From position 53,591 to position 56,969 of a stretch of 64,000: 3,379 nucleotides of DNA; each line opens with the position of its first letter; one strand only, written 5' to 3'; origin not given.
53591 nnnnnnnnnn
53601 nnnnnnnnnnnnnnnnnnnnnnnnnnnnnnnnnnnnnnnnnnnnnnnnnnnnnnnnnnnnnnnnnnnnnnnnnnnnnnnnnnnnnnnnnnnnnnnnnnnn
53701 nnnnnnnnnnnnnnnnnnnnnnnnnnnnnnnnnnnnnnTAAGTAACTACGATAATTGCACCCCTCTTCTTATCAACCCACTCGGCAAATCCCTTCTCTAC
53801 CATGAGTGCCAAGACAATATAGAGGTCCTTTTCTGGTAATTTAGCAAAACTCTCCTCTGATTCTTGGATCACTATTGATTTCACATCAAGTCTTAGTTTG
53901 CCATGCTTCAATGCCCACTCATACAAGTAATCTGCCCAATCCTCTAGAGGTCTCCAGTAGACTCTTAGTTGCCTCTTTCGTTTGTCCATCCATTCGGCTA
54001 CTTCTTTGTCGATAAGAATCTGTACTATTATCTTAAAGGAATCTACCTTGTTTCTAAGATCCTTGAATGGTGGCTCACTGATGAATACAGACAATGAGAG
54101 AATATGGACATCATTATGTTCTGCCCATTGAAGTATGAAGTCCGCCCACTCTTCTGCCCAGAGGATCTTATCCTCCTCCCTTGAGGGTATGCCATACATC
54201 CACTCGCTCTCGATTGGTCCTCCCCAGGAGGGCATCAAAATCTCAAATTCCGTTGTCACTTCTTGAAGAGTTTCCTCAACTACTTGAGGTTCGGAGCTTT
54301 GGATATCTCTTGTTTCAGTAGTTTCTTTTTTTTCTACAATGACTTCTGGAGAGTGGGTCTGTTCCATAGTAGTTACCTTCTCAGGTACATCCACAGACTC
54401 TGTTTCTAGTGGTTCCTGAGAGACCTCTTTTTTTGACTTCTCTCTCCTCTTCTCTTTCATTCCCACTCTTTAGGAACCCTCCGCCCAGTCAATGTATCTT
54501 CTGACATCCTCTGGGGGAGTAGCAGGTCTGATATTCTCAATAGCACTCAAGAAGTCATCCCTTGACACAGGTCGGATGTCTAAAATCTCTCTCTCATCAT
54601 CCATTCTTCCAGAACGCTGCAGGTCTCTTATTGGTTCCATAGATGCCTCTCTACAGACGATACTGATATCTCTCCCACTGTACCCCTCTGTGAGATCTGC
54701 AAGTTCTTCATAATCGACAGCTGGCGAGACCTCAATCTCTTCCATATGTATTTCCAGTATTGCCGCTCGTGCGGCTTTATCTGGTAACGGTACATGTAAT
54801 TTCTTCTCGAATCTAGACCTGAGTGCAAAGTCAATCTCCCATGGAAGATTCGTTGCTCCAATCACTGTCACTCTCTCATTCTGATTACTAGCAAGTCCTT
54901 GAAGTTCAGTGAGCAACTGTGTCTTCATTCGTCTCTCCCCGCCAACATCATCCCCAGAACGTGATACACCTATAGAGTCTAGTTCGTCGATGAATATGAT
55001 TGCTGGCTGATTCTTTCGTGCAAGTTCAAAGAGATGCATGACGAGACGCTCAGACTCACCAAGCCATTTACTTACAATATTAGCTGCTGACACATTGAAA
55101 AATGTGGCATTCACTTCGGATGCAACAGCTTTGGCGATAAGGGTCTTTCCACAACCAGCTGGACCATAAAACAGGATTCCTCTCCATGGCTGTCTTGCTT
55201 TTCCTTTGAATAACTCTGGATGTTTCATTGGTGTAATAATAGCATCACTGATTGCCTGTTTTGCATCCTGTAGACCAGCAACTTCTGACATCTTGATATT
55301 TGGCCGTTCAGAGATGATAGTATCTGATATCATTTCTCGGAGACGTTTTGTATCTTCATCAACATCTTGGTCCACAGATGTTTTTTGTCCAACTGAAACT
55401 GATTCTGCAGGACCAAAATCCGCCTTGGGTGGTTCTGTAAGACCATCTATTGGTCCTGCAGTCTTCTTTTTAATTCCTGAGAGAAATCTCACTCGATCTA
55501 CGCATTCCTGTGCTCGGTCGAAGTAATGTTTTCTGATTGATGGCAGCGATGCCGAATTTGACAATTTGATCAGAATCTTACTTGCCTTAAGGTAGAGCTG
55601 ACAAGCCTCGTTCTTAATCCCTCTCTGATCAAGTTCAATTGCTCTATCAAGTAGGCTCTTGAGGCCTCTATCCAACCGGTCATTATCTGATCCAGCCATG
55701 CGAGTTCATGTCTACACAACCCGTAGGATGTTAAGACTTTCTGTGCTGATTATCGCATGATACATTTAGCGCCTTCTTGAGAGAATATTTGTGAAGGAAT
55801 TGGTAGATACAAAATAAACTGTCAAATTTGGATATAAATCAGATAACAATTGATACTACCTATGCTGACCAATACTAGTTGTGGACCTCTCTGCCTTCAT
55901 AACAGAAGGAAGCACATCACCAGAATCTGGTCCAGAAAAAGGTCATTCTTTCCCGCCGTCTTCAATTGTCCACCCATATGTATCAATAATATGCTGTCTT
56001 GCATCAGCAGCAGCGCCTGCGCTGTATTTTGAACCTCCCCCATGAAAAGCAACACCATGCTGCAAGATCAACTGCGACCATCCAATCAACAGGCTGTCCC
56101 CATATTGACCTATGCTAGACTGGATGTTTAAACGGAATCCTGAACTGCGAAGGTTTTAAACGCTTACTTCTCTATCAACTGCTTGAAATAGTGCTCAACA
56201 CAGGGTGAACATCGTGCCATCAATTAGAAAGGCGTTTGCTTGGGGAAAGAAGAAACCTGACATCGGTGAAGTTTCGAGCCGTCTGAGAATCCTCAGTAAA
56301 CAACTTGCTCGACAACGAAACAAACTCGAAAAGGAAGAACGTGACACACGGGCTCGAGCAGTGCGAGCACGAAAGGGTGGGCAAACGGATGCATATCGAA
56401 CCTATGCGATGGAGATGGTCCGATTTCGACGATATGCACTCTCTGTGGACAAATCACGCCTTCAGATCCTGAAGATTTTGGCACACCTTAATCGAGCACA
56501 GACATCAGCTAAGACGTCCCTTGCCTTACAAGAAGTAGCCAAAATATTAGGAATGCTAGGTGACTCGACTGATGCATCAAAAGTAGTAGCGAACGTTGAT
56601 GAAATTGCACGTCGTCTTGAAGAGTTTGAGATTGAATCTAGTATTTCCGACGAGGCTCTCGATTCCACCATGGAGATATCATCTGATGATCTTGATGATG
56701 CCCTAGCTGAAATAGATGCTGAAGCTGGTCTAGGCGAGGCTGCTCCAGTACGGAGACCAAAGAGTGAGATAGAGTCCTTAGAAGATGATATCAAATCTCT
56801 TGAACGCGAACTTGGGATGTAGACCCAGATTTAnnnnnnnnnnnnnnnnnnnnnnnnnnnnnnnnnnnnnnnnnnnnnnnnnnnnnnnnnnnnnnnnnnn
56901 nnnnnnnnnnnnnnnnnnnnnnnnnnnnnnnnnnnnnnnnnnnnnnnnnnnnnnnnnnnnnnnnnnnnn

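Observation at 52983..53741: Apparent ESCRT-I/ESCRT-II fusion: Vps28 N-terminal hairpin joined to Vps22/36 winged helices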

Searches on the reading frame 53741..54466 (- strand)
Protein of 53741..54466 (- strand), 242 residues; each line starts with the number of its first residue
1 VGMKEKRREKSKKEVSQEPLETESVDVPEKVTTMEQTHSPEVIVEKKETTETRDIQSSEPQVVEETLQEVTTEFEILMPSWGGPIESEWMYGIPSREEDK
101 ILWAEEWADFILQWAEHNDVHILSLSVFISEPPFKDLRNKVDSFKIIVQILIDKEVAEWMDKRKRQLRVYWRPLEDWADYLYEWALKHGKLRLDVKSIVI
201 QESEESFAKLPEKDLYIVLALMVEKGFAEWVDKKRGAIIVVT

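Call 3: search_protein_families(library=pfam, proteins=[window:53741-54466:-], max_evalue=1)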
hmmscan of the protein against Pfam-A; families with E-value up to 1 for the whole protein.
window:53741-54466:- (242 aa): 1 family
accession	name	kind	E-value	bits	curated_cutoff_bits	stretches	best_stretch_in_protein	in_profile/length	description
PF05871.18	ESCRT-II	-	1.8e-15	57.8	27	1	105-191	22-114/138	ESCRT-II complex subunit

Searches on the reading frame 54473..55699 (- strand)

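Call 3: search_protein_families(library=pfam, proteins=[window:54473-55699:-], max_evalue=1)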
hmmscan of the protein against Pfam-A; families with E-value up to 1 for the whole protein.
window:54473-55699:- (409 aa): 31 families (the best 25 are shown)
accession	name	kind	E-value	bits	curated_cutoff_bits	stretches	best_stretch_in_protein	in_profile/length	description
PF00004.35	AAA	-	3.1e-40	138.1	21.2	1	175-305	1-131/131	ATPase family associated with various cellular activities (AAA)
PF17862.7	AAA_lid_3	-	5.7e-14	51.8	27.2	1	328-369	2-43/45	AAA+ lid domain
PF07728.20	AAA_5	-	1.9e-05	25.1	22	1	175-297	2-139/139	AAA domain (dynein-related subfamily)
PF05496.18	RuvB_N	-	2.8e-05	24.4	27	1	173-242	34-95/159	Holliday junction DNA helicase RuvB P-loop domain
PF04212.24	MIT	-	4.5e-05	23.9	30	1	15-73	6-64/66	MIT (microtubule interacting and transport) domain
PF13191.12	AAA_16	-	9.5e-05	23.4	32.6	1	169-199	22-51/167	AAA ATPase domain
PF09336.16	Vps4_C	-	0.00028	21.2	21.3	1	372-407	24-58/61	Vps4 C terminal oligomerisation domain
PF07724.20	AAA_2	-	0.00041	20.9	27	1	175-243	6-87/166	AAA domain (Cdc48 subfamily)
PF13173.12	AAA_14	-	0.00053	20.4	27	1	175-282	5-98/129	AAA domain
PF13401.12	AAA_22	-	0.0018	19.1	27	1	175-280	8-90/130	AAA domain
PF06068.19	TIP49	-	0.002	17.8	23.8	1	172-220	50-100/347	TIP49 P-loop domain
PF01637.24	ATPase_2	-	0.0039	17.5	33.2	1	169-196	17-44/225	ATPase domain predominantly from Archaea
PF02224.24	Cytidylate_kin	-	0.0048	17.1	26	1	179-205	5-31/211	Cytidylate kinase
PF00910.28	RNA_helicase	-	0.0049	17.8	21.5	1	175-200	1-26/105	RNA helicase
PF24883.2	NPHP3_N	-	0.009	16.7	24.8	1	176-199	26-49/164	Nephrocystin 3, N-terminal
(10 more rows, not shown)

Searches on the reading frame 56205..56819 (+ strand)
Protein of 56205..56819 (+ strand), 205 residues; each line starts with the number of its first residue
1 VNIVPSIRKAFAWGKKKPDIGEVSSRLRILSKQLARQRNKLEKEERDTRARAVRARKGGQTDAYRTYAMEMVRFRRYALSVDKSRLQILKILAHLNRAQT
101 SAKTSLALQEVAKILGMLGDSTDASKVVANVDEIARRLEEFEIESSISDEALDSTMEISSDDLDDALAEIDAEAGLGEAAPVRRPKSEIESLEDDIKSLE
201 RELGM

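Call 3: search_protein_families(library=pfam, proteins=[window:56205-56819:+], max_evalue=1)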
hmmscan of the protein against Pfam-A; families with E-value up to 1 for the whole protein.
window:56205-56819:+ (205 aa): 2 families
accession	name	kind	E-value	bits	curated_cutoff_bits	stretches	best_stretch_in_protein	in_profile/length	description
PF03357.26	Snf7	-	2.4e-12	47.3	27.3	1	25-178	4-157/171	Snf7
PF07083.16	DUF1351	-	0.059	13.6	27.8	1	20-105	78-146/210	Protein of unknown function (DUF1351)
